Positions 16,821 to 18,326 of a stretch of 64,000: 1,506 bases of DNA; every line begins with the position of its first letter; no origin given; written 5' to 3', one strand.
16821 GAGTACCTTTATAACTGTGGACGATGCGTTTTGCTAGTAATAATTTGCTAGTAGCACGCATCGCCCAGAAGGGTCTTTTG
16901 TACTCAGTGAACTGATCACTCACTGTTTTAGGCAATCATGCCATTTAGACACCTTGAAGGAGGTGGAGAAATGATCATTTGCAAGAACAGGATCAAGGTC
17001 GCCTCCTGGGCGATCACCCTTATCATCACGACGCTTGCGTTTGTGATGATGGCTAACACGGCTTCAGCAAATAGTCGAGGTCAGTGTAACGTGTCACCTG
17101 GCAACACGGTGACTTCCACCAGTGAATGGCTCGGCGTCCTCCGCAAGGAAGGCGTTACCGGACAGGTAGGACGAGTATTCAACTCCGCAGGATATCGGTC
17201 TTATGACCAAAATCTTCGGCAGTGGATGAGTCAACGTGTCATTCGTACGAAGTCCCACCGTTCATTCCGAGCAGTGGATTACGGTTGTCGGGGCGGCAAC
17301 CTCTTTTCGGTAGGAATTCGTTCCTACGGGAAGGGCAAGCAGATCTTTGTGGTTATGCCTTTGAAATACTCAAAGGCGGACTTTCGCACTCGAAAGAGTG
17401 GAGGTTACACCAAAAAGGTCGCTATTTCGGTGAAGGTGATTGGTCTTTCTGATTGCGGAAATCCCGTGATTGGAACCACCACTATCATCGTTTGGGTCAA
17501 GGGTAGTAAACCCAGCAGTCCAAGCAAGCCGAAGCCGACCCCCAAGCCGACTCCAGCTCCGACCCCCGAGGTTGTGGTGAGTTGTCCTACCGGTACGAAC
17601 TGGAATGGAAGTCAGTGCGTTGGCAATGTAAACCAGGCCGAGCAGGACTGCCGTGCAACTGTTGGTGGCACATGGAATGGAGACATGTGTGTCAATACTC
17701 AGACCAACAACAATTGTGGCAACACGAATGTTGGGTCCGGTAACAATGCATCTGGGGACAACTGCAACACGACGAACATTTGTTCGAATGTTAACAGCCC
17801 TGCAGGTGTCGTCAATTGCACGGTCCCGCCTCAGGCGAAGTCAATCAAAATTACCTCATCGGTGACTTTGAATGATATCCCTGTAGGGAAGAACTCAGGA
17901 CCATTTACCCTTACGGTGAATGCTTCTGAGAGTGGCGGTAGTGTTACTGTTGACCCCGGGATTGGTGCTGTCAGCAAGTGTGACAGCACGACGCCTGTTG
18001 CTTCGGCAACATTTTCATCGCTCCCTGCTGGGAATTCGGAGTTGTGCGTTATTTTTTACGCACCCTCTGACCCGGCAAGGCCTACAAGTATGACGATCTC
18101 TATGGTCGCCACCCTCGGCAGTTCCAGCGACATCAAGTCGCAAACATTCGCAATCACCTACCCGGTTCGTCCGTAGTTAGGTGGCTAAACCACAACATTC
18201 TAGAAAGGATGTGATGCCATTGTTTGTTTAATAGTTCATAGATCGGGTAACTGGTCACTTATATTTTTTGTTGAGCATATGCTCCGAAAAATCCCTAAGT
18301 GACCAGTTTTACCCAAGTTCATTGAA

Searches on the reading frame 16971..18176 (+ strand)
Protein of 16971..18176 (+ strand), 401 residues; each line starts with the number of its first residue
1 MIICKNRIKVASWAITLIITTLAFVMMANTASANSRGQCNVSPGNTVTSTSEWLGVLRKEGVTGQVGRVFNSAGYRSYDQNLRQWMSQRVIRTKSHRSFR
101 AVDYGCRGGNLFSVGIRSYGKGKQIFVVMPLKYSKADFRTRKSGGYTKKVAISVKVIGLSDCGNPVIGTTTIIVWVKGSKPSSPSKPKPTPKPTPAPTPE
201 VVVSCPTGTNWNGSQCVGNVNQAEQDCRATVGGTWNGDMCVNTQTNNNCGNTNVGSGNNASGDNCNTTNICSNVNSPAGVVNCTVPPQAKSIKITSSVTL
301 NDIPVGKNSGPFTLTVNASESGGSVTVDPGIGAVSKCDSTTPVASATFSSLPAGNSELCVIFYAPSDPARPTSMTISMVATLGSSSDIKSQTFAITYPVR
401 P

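Call 19: search_protein_families(library=pfam, proteins=[window:16971-18176:+], max_evalue=0.01)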
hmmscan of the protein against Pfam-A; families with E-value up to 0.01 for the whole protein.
window:16971-18176:+ (401 aa): 0 families

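Call 20: find_encoding_contigs(protein=window:16971-18176:+, flank=3000, max_places=10)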
Protein window:16971-18176:+ (401 aa): 23 contigs read that carry it; 9 places shown.
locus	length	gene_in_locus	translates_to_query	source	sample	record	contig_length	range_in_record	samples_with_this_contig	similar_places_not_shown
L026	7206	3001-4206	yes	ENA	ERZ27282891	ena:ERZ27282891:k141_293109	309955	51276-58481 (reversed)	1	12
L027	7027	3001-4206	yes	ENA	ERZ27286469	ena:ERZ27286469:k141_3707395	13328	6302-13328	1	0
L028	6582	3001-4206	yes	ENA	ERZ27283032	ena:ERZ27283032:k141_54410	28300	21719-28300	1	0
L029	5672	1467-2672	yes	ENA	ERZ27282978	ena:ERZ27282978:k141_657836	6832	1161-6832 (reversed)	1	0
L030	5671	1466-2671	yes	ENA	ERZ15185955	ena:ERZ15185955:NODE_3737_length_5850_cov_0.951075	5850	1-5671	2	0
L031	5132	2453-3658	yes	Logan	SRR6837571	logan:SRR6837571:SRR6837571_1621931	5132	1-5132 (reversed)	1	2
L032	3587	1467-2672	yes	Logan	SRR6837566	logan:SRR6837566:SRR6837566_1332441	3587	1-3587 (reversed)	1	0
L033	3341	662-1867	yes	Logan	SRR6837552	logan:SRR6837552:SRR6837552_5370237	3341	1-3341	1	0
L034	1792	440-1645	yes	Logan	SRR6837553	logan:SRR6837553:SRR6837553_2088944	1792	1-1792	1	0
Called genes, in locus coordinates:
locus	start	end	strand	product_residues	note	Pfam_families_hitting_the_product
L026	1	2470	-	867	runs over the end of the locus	PF26449:DUF8128, PF01935:DUF87 (weak), PF10412:TrwB_AAD_bind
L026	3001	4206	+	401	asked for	-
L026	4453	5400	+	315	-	PF18911:PKD_4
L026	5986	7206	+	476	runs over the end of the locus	PF00224:PK, PF02887:PK_C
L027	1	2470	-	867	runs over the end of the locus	PF26449:DUF8128, PF01935:DUF87 (weak), PF10412:TrwB_AAD_bind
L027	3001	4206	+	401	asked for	-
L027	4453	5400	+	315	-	PF18911:PKD_4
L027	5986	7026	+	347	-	?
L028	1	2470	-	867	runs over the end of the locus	PF26449:DUF8128, PF01935:DUF87 (weak), PF10412:TrwB_AAD_bind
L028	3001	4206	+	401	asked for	-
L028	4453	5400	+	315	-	PF18911:PKD_4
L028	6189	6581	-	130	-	?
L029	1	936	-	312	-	?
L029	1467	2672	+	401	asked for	-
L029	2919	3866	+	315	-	PF18911:PKD_4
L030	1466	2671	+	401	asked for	-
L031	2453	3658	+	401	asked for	-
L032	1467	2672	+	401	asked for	-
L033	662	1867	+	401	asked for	-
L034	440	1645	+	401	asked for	-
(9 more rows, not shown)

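Call 55: search_protein_families(library=pfam, proteins=[window:16971-18176:+], max_evalue=0.1)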
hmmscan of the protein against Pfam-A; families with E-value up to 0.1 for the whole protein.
window:16971-18176:+ (401 aa): 0 families

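Call 71: search_protein_families(library=ncbifam, proteins=[window:16971-18176:+], max_evalue=0.01)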
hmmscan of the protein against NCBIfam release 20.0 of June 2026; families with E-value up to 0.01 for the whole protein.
window:16971-18176:+ (401 aa): 0 families

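Call 73: search_solved_structures(query=window:16971-18176:+, max_evalue=1)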
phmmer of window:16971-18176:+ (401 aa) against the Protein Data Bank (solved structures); distinct sequences matched with E-value up to 1: 2.
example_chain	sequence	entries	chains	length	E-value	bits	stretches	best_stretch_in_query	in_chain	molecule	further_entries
4e3e_A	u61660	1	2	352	0.53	12.5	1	23-93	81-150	MaoC domain protein dehydratase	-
1z6i_A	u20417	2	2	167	0.79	11.9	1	237-317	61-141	Peptidoglycan-recognition protein-LC | Peptidoglycan-recognition protein-LC isoform LCa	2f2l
